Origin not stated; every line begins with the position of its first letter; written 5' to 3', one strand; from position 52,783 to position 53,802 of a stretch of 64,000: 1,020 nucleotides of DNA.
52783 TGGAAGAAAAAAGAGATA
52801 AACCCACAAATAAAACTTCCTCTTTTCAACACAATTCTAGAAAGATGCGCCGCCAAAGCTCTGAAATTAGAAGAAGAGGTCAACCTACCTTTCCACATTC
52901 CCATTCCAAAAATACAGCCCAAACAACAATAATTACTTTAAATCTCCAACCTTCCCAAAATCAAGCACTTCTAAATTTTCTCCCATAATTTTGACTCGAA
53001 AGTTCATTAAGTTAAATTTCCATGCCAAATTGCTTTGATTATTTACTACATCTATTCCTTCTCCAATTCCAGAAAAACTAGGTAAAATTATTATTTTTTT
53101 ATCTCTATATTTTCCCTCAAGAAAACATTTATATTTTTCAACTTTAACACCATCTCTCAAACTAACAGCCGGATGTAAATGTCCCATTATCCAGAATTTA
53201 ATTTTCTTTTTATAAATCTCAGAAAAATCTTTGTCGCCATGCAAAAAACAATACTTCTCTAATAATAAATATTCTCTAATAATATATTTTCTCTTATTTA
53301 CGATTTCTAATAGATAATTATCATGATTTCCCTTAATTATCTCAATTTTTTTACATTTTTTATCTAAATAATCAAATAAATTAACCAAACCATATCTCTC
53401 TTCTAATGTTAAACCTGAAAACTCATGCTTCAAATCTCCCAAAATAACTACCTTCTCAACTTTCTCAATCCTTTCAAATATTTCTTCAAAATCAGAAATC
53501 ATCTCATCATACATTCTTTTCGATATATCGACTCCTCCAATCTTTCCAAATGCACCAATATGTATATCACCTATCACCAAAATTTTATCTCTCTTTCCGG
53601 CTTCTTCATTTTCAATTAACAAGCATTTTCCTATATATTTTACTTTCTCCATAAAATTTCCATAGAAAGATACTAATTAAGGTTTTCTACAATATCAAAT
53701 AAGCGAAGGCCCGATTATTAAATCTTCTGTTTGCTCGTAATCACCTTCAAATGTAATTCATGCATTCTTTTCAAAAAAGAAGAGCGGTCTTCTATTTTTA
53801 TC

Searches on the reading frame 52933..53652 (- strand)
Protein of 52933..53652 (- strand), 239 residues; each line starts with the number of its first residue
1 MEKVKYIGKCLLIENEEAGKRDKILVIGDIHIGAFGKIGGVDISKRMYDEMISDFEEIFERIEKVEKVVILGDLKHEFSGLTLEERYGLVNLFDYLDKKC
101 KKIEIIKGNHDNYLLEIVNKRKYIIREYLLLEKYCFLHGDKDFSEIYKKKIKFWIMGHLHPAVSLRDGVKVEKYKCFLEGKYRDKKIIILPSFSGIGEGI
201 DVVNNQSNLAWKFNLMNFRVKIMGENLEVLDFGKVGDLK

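Call 55: search_protein_families(library=pfam, proteins=[window:52933-53652:-], max_evalue=0.0001)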
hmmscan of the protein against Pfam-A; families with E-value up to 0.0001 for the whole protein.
window:52933-53652:- (239 aa): 2 families
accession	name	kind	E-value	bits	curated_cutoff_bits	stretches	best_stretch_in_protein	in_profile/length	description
PF00149.33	Metallophos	-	4.3e-11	44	21.5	1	23-205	2-167/191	Calcineurin-like phosphoesterase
PF12850.12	Metallophos_2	-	1e-05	26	27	1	23-165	2-122/154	Calcineurin-like phosphoesterase superfamily domain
